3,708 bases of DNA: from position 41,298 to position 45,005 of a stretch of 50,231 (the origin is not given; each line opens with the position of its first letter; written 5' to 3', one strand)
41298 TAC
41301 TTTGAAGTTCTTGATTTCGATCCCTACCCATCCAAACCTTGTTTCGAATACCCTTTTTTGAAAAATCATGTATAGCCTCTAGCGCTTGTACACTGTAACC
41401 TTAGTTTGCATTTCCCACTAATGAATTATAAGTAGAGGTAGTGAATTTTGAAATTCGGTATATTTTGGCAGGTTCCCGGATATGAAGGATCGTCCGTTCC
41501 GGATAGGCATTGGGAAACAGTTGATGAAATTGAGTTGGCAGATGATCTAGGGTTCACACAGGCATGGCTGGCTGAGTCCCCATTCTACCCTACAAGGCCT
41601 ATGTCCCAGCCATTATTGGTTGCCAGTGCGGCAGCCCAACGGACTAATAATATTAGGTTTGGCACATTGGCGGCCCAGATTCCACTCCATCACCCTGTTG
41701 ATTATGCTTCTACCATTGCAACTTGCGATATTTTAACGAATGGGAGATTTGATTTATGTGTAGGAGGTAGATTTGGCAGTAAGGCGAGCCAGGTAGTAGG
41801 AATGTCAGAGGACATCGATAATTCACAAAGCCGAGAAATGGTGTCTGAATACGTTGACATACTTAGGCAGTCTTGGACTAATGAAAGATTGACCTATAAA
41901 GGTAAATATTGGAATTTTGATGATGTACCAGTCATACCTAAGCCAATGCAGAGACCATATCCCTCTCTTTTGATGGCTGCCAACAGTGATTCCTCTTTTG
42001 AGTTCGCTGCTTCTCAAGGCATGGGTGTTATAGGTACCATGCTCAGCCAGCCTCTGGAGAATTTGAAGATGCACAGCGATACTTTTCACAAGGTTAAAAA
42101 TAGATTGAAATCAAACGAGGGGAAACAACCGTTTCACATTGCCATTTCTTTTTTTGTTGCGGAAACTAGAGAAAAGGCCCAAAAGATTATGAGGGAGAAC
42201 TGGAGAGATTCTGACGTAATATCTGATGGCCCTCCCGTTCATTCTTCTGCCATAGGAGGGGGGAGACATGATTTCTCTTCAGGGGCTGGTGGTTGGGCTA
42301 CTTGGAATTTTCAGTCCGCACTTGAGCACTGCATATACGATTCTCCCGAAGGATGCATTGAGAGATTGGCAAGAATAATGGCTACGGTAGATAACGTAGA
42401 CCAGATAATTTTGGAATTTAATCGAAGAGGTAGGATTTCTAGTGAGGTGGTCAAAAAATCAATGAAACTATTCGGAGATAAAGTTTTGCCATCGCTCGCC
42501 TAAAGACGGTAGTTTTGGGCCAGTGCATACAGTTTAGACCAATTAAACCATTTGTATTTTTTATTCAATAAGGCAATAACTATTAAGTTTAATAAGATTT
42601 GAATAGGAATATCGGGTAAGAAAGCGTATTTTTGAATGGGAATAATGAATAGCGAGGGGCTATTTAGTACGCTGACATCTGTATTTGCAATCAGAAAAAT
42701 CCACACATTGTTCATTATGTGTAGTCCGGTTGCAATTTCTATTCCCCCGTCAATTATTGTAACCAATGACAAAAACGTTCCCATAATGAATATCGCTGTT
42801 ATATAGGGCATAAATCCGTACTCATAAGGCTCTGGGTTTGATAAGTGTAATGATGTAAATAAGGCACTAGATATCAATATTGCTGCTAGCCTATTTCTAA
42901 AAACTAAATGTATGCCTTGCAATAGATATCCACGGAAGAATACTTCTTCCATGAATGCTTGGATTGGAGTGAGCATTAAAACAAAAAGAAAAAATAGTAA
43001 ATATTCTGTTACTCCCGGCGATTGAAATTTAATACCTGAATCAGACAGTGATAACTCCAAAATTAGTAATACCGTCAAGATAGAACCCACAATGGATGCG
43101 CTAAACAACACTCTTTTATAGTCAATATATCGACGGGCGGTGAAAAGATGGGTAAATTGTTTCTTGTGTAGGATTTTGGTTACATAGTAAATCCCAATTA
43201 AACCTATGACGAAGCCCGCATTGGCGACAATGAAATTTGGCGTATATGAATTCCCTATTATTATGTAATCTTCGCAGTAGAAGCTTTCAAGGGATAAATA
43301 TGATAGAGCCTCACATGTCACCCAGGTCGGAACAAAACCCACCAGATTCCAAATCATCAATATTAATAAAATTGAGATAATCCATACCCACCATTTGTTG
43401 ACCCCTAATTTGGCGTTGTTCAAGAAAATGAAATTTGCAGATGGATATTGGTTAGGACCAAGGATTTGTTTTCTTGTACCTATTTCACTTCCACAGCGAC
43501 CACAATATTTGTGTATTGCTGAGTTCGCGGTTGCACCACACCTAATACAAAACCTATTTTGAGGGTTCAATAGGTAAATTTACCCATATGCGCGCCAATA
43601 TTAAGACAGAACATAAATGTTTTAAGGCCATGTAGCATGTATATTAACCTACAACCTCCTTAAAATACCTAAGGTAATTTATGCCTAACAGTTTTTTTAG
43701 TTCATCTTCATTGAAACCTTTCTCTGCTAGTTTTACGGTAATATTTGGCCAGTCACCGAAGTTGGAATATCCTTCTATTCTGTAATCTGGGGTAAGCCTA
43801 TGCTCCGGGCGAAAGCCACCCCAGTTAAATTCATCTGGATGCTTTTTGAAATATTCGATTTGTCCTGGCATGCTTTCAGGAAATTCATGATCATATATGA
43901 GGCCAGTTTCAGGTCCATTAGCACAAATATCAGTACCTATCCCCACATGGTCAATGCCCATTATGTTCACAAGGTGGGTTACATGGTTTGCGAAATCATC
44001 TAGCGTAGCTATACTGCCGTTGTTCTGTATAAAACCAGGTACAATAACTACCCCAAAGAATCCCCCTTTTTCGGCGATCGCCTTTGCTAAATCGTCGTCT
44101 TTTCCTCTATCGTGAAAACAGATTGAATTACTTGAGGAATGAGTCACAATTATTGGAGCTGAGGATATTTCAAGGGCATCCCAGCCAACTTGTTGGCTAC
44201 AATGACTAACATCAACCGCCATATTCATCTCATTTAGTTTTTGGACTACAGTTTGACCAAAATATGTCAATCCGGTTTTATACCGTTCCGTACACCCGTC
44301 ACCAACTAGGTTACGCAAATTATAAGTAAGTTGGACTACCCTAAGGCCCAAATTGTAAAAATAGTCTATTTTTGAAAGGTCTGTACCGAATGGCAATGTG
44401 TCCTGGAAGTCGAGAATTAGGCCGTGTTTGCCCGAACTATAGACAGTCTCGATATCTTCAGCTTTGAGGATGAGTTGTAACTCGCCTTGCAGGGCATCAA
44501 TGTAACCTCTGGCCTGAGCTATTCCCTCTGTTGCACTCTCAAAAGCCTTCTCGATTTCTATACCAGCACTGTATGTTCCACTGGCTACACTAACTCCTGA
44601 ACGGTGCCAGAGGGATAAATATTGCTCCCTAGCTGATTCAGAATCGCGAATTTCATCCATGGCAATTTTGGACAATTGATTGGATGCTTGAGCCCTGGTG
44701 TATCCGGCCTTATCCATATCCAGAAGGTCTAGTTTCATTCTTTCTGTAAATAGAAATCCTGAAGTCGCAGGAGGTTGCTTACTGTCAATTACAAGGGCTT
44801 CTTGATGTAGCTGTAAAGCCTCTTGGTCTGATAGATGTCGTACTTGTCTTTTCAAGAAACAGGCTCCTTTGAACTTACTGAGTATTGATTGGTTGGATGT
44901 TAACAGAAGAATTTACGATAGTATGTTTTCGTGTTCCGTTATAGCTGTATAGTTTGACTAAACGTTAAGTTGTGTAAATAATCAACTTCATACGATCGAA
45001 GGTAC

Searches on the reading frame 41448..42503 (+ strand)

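Call 3: search_protein_families(library=pfam, proteins=[window:41448-42503:+], max_evalue=0.1)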
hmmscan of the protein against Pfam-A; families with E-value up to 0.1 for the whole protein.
window:41448-42503:+ (351 aa): 1 family
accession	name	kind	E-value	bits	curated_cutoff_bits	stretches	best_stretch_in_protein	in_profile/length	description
PF00296.26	Bac_luciferase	-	1.7e-46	159.5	27.9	1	1-256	1-249/314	Luciferase-like monooxygenase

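Call 4: search_protein_families(library=ncbifam, proteins=[window:41448-42503:+], max_evalue=0.1)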
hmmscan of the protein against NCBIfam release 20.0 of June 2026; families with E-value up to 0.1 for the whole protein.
window:41448-42503:+ (351 aa): 31 families (the best 25 are shown)
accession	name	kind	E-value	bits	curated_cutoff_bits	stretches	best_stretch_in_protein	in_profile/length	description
TIGR03619.1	F420_Rv2161c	subfamily_domain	4.9e-29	101.6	166.9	1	45-236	21-217/247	TIGR03619 family F420-dependent LLM class oxidoreductase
TIGR04020.1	seco_metab_LLM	subfamily_domain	1.7e-25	89.9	244.45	1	18-250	15-244/341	MupA/Atu3671 family FMN-dependent luciferase-like monooxygenase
TIGR03858.1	LLM_2I7G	subfamily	9e-21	74.2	462.25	1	20-350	24-336/337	Atu2307/SP_0267 family LLM class monooxygenase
NF052254.1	luciferase_Alph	exception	9.1e-20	71.1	600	1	7-350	10-350/354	luciferase subunit alpha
TIGR03571.1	lucif_BA3436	subfamily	4.6e-19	68.8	303.9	1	3-246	13-250/304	TIGR03571 family LLM class oxidoreductase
TIGR03558.1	oxido_grp_1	subfamily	1.5e-18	67.1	166.95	1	9-262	7-249/325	MsnO8 family LLM class oxidoreductase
TIGR04021.1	LLM_DMSO2_sfnG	equivalog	2.2e-18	66.7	382.95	1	58-291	66-290/350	dimethylsulfone monooxygenase SfnG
TIGR03560.1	F420_Rv1855c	subfamily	3.3e-18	66.3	231.4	1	19-179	9-175/227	TIGR03560 family F420-dependent LLM class oxidoreductase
TIGR03565.1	alk_sulf_monoox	equivalog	3.3e-15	56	518.2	1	31-245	36-237/346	FMNH2-dependent alkanesulfonate monooxygenase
TIGR03621.1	F420_MSMEG_2516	subfamily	5.2e-15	55.4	213.15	1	53-192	40-171/295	TIGR03621 family F420-dependent LLM class oxidoreductase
TIGR04027.1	LLM_KPN_01858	hypoth_equivalog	7e-15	54.8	412.9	1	16-151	14-146/326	putative FMN-dependent luciferase-like monooxygenase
TIGR03860.1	FMN_nitrolo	subfamily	2.2e-14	53.1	279.7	2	25-144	43-161/422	NtaA/DmoA family FMN-dependent monooxygenase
NF001939.1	PRK00719.1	subfamily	2.2e-14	53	510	1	49-246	49-238/373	alkanesulfonate monooxygenase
TIGR03857.1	F420_MSMEG_2249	hypoth_equivalog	7e-14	51.8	218.4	1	23-195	15-175/329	TIGR03857 family LLM class F420-dependent oxidoreductase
TIGR03557.1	F420_G6P_family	subfamily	7.1e-14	51.7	210.4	1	23-253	14-232/316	TIGR03557 family F420-dependent LLM class oxidoreductase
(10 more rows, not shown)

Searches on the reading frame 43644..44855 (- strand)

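Call 3: search_protein_families(library=pfam, proteins=[window:43644-44855:-], max_evalue=0.1)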
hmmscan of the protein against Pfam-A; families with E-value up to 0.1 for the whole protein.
window:43644-44855:- (403 aa): 1 family
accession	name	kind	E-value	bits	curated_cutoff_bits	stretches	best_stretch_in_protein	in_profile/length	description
PF01244.27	Peptidase_M19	-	1e-73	248.8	26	1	86-400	58-319/319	Membrane dipeptidase (Peptidase family M19)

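Call 4: search_protein_families(library=ncbifam, proteins=[window:43644-44855:-], max_evalue=0.1)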
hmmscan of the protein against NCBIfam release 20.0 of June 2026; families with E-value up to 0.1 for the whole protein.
window:43644-44855:- (403 aa): 0 families
